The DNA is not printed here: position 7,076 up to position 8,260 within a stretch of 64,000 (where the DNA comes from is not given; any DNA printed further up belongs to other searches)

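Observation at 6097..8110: Candidate undescribed oxygenase system: two paralogous, fully liganded diiron proteins plus a coupled CxxC..CxxC protein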

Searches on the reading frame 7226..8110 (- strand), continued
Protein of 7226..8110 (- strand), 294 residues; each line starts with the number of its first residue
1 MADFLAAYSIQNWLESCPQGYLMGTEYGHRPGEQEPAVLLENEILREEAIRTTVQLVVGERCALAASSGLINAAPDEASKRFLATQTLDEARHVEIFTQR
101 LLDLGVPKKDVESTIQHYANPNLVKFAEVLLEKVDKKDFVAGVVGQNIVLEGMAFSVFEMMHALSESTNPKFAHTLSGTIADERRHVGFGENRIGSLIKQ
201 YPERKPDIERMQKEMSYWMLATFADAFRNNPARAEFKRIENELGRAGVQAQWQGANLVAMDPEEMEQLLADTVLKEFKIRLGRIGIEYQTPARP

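Call 31: find_encoding_contigs(protein=P0090, flank=10000, max_places=3)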
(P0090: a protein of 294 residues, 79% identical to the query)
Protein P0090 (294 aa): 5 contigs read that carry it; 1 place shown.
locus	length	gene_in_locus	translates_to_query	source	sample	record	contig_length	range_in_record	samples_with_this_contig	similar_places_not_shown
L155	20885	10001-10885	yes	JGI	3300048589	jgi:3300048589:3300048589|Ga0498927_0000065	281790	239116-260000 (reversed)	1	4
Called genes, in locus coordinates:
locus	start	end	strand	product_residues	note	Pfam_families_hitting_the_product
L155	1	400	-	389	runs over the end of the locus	PF00890:FAD_binding_2 (weak), PF01266:DAO, PF01494:FAD_binding_3 (weak), PF07992:Pyr_redox_2 (faint), PF13450:NAD_binding_8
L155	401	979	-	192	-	PF12766:Pyridox_oxase_2 (weak), PF01243:PNPOx_N, PF10590:PNP_phzG_C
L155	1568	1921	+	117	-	-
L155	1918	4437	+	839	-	PF20437:LonC_helical, PF13654:AAA_32, PF20436:LonB_AAA-LID, PF05362:Lon_C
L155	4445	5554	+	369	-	PF12838:Fer4_7 (faint), PF13187:Fer4_9 (faint), PF13534:Fer4_17 (faint), PF25160:LdpA_Fe-S-bd (faint), PF12797:Fer4_2 (faint), PF13237:Fer4_10 (faint), PF17179:Fer4_22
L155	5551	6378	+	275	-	PF00175:NAD_binding_1, PF10418:DHODB_Fe-S_bind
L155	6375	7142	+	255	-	PF01058:Oxidored_q6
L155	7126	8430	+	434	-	PF00374:NiFeSe_Hases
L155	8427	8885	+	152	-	PF01750:HycI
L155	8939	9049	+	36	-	-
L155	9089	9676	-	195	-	PF00571:CBS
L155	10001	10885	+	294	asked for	-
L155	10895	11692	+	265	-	PF02332:Phenol_Hydrox, PF11266:Ald_deCOase, PF13794:Ferritin_fold-like (weak)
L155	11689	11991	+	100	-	-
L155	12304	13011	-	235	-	PF04116:FA_hydroxylase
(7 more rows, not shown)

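Call 46: predict_structure(alignment_id=A2)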
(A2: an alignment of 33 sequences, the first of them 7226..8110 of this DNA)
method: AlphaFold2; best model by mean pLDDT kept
length: 294 residues; sequences in the alignment: 33
mean_pLDDT: 84.8   pTM: 0.84
mean pLDDT of the five models: 84.8, 82.5, 81.5, 81.6, 80.0
residues with pLDDT >= 90: 108; 70-90: 160; 50-70: 18; < 50: 8
segments of 3 or more residues with pLDDT < 50: 1-5
pLDDT, mean of each block of 10 residues (from residue 1): 48 52 81 91 93 94 92 87 86 93 97 96 93 90 84 83 89 90 76 81 86 89 85 82 85 90 89 86 80 62
secondary structure, 60 per line:
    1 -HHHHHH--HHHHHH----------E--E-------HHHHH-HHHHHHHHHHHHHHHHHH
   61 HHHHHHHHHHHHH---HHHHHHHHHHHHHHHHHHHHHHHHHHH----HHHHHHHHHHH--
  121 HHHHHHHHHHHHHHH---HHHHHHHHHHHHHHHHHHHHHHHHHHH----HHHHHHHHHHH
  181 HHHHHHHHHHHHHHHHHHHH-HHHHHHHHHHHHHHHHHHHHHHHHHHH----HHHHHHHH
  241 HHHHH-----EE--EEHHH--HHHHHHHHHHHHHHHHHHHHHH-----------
elements in order: H2-7 H10-15 H37-41 H43-73 H77-103 H108-118 H121-135 H139-165 H170-200 H202-228 H233-245 H262-283

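Call 50: fold_search(model_id=the predicted structure, library=pdb)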
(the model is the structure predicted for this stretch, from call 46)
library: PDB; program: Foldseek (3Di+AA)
matches with E <= 10: 536; with E <= 0.001: 41
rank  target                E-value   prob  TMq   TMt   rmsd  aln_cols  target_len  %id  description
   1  8wvr_C                5.0e-09  1.00  0.74  0.69   4.8       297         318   24  Complex structure of the azoxy synthase VlmB and its substrate (released 2024-10-30)
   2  6d9f_B                1.2e-08  1.00  0.75  0.69   4.5       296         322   24  Protein 60 with aldehyde deformylating oxidase activity from Kitasatospora setae (released 2019-05-08)
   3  6d9f_A                1.6e-08  1.00  0.73  0.68   4.8       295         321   25  Protein 60 with aldehyde deformylating oxidase activity from Kitasatospora setae (released 2019-05-08)
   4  8wvr_A                1.7e-08  1.00  0.74  0.68   4.6       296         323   24  Complex structure of the azoxy synthase VlmB and its substrate (released 2024-10-30)
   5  6qjv                  1.6e-04  1.00  0.63  0.65   4.0       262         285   18  R2-like ligand-binding oxidase E69D mutant with aerobically reconstituted Mn/Fe cofactor (released 2020-02-12)
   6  6f6f                  2.1e-04  1.00  0.63  0.66   4.0       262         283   18  R2-like ligand-binding oxidase V72I mutant with aerobically reconstituted Mn/Fe cofactor (released 2018-07-04)
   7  4xbw                  2.1e-04  1.00  0.62  0.66   4.4       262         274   19  R2-like ligand-binding oxidase with aerobically reconstituted dimanganese cofactor (released 2015-09-09)
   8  1syy                  2.6e-04  1.00  0.63  0.59   3.9       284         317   16  Crystal structure of the R2 subunit of ribonucleotide reductase from Chlamydia trachomatis (released 2004-07-13)
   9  1uzr_C                2.8e-04  1.00  0.53  0.55   7.3       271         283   14  Crystal Structure of the Class Ib Ribonucleotide Reductase R2F-2 subunit from Mycobacterium tuberculosis (released 2004-07-08)
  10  2rcc_C                2.8e-04  1.00  0.51  0.49   7.8       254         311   16  Crystal structure of putative class I ribonucleotide reductase (NP_241368.1) from Bacillus halodurans at 1.90 A resolu (released 2007-10-02)
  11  4n83_B                3.1e-04  1.00  0.49  0.51   7.4       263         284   13  X-ray crystal structure of Streptococcus sanguinis dimanganese(II)-NrdF (released 2014-01-08)
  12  6i93                  3.4e-04  1.00  0.63  0.65   4.2       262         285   17  R2-like ligand-binding oxidase G68L mutant with aerobically reconstituted Fe/Fe cofactor (released 2019-10-16)
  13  6f6c_A                3.5e-04  1.00  0.63  0.65   4.3       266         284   18  R2-like ligand-binding oxidase V72A mutant with aerobically reconstituted Mn/Fe cofactor (released 2018-07-04)
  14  5dcs                  3.9e-04  1.00  0.64  0.65   4.4       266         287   18  R2-like ligand-binding oxidase with aerobically reconstituted Mn/Fe cofactor (long soak) (released 2015-09-09)
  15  1r2f_B                3.9e-04  1.00  0.46  0.47   8.1       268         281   16  RIBONUCLEOTIDE REDUCTASE R2F PROTEIN FROM SALMONELLA TYPHIMURIUM (released 1999-01-13)
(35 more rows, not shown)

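Call 63: search_solved_structures(query=A2, max_evalue=0.01, show_alignments=1)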
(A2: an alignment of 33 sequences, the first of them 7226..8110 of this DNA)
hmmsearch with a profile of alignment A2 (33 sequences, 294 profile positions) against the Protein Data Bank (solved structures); distinct sequences matched with E-value up to 0.01: 30.
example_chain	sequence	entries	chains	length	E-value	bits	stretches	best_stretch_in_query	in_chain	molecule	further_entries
6d9f_A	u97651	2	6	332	2.5e-19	72.9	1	10-211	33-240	Putative VlmB homolog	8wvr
7qbk_A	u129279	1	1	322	1.2e-07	34.6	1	45-203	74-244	R2-like ligand-binding oxidase (homolog II) from Sulfolobus acidocaldarius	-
4rc6_B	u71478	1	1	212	0.00011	24.9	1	132-235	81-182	Aldehyde decarbonylase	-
4rc6_A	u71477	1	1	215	0.00011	24.9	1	132-235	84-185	Aldehyde decarbonylase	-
4rc5_A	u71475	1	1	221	0.00039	23.1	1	130-248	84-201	Aldehyde decarbonylase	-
4rc5_B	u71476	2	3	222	0.0004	23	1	133-248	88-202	Aldehyde decarbonylase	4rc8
4quw_A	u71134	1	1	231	0.0004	23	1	122-248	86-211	Aldehyde decarbonylase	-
9u78_A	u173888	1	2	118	0.00047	22.8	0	168-188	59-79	Single Chain Protein of De Novo Designed Helix Bundles-4EH2 with KDPV Loop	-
4rc7_B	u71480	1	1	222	0.00049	22.7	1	135-248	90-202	Aldehyde decarbonylase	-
4rc7_A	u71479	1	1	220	0.00051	22.7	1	134-245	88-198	Aldehyde decarbonylase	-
6jzu_B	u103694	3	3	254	0.00054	22.6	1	126-247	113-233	Aldehyde decarbonylase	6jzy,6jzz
1syy_A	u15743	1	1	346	0.0007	22.2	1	75-209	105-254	Ribonucleoside-diphosphate reductase beta chain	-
4d8f_A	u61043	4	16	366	0.00082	22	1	75-209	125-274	Ribonucleoside-diphosphate reductase subunit beta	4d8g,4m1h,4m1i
6qk1_A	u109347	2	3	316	0.00086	21.9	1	81-200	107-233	Ribonucleotide reductase small subunit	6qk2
6f65_A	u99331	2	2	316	0.0014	21.2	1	81-200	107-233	Ribonucleotide reductase small subunit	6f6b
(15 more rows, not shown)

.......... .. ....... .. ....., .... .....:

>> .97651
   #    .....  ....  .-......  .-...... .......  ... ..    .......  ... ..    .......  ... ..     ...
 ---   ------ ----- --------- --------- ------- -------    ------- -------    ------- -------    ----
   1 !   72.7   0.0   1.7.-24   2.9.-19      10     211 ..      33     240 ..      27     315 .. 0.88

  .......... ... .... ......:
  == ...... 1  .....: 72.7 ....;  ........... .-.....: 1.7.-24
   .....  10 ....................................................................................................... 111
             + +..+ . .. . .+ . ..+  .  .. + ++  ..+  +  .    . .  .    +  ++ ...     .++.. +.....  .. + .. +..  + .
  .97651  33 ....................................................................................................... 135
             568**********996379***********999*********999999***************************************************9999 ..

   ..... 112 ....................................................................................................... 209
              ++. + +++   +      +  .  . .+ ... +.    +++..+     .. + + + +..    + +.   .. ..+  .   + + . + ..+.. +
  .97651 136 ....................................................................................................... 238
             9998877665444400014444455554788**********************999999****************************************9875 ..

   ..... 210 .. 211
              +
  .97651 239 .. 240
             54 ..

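Call 72: search_protein_families(library=padloc, proteins=[window:7226-8110:-], max_evalue=0.01)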
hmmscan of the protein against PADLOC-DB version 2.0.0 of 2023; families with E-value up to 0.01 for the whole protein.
window:7226-8110:- (294 aa): 0 families

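Call 75: find_related_loci(query=A4, collection=genome_contigs, flank=8000)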
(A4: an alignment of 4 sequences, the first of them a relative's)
Query A4 (311 aa) in genome_contigs; peptide patterns used: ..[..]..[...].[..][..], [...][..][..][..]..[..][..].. (x = any residue, [..] = any of these).
600 stretches matched a pattern (row limit reached: there are more); 579 encode a relative of the query (tblastn E <= 1e-3); the best 80 are kept; 80 distinct loci.
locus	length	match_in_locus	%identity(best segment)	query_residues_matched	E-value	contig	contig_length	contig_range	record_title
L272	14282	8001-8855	41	24-308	7e-67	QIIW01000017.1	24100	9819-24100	MAG: Acidimicrobiia bacterium isolate SZUA-87 Ga0063293_10001287, whole genome shotgun sequence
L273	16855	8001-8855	41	24-308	2e-65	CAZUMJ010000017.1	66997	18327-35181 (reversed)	MAG TPA_asm: uncultured Iamiaceae bacterium isolate SRP263991_co5_62 genome assembly, contig: NODE_934_length_66997_cov_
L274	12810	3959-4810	40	24-310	4e-65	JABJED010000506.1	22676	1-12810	MAG: Gammaproteobacteria bacterium isolate SI073_bin94 k141_2682569, whole genome shotgun sequence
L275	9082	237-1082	39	24-308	6e-64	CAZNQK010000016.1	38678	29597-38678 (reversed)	MAG TPA_asm: uncultured Aquihabitans sp. isolate binchicken_co105_193 genome assembly, contig: NODE_1238_length_38678_co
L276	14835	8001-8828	40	24-306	6e-64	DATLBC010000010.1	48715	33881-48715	MAG TPA_asm: Ilumatobacteraceae bacterium isolate SMAG_U14288 k141_2589378, whole genome shotgun sequence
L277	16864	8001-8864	42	24-309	6e-64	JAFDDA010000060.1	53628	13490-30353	MAG: Deltaproteobacteria bacterium isolate Meg19_02_Bin_151 Meg19_02_Bin_151_scaffold_1600, whole genome shotgun sequenc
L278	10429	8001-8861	40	22-308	2e-63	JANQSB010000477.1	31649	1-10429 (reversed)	MAG: Myxococcota bacterium isolate IP29b_bin.86 k99_1409224, whole genome shotgun sequence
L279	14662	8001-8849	40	22-309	3e-63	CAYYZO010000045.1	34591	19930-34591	MAG TPA_asm: uncultured Myxococcales bacterium isolate SRP287453_co1_193 genome assembly, contig: NODE_2004_length_34591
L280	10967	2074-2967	39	15-308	1e-62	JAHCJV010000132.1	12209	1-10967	MAG: Enhydrobacter sp. isolate TGS_PRO9 PRO9_132, whole genome shotgun sequence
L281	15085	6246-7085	40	24-308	2e-62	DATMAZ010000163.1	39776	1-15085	MAG TPA_asm: Candidatus Limnocylindria bacterium isolate SMAG_U13339 k141_344713, whole genome shotgun sequence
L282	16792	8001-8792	42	41-308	3e-62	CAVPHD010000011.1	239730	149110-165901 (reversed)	MAG: uncultured delta proteobacterium isolate MFD09964.bin.2.262 genome assembly, contig: contig_78612, whole genome sho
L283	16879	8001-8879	38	20-308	2e-61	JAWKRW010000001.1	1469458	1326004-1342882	MAG: Myxococcota bacterium isolate BC1.76 BC1.76.fa-1, whole genome shotgun sequence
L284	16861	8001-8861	40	24-308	4e-61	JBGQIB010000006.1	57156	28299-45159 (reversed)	MAG: bacterium isolate OBJ2_061818_070_59 k141_691345_length_57156_cov_13.1774, whole genome shotgun sequence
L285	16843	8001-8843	39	24-309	1e-59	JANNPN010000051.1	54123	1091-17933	MAG: Polyangiaceae bacterium isolate SOY_34_concoct_69 SOY_34_k141_5419345, whole genome shotgun sequence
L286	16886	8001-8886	41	7-308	3e-59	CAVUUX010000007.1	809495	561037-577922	MAG: Ilumatobacteraceae bacterium isolate MFD03899.bin.2.147 genome assembly, contig: contig_325, whole genome shotgun s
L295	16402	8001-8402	37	70-216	2e-19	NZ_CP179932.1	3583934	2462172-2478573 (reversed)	Alcanivorax sp. IL2 chromosome, complete genome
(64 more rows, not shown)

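Call 77: search_protein_families(library=pfam, proteins=[L295:7599-8741:+, L295:5136-6260:-, L295:6388-6867:+, L295:6864-7313:+, L295:8921-9718:-, L009:10430-11449:+, L053:9998-10978:-], max_evalue=0.001)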
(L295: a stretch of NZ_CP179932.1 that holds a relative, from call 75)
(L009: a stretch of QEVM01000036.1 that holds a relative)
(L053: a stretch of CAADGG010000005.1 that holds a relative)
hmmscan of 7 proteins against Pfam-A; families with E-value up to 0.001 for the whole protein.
L295:7599-8741:+ (380 aa): 4 families
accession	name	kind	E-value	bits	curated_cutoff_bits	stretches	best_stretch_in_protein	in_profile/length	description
PF11583.14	AurF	-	4.2e-13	49.5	29.6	1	72-339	8-282/282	P-aminobenzoate N-oxygenase AurF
PF11266.14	Ald_deCOase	-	2.8e-05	24.5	28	1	219-276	101-157/218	Long-chain fatty aldehyde decarbonylase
PF04305.20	DUF455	-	0.00011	22.3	34.3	1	133-276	64-212/247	Protein of unknown function (DUF455)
PF00268.27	Ribonuc_red_sm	-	0.0003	20.7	33.6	0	215-287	151-226/281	Ribonucleotide reductase, small chain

L295:5136-6260:- (374 aa): 6 families
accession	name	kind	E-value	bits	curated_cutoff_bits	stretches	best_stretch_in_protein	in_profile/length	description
PF00561.26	Abhydrolase_1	-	3e-17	63.6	25.8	1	89-353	12-243/245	alpha/beta hydrolase fold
PF12146.15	Hydrolase_4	-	2e-09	37.5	27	1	77-271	9-178/239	Serine aminopeptidase, S33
PF12697.13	Abhydrolase_6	-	2.6e-07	32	26.3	1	75-323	1-180/217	Alpha/beta hydrolase family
PF06850.17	PHB_depo_C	-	3.8e-05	23.7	27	1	237-356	60-186/203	PHB de-polymerase C-terminus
PF02089.21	Palm_thioest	-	0.00033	20.9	26.8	1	94-189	21-117/254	Palmitoyl protein thioesterase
PF06028.17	DUF915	-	0.00088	19.1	22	0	129-186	86-147/255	Alpha/beta hydrolase of unknown function (DUF915)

L295:6388-6867:+ (159 aa): 2 families
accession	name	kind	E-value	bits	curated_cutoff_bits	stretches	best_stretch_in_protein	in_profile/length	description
PF03061.28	4HBT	-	2e-13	50.9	20.6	1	59-134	2-76/79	Thioesterase superfamily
PF13622.12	4HBT_3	-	0.00027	21.5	24.3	1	58-145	8-82/83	Acyl-CoA thioesterase N-terminal domain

L295:6864-7313:+ (149 aa): 2 families
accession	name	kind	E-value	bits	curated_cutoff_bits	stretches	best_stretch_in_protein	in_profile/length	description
PF03061.28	4HBT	-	4.8e-14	52.9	20.6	1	61-134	4-78/79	Thioesterase superfamily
PF13622.12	4HBT_3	-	2.8e-09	37.5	24.3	1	60-142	10-82/83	Acyl-CoA thioesterase N-terminal domain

L295:8921-9718:- (265 aa): 1 family
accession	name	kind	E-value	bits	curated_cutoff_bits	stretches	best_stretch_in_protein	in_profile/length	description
PF01734.28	Patatin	-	1.3e-28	101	27.7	1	28-179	1-185/191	Patatin-like phospholipase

L009:10430-11449:+ (339 aa): 1 family
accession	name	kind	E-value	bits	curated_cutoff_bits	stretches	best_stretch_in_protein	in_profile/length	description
PF11583.14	AurF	-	1.8e-14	54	29.6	1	44-263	6-233/282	P-aminobenzoate N-oxygenase AurF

L053:9998-10978:- (326 aa): 1 family
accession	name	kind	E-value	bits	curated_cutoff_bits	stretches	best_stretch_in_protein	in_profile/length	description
PF11583.14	AurF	-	1.1e-20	74.4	29.6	1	23-283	6-265/282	P-aminobenzoate N-oxygenase AurF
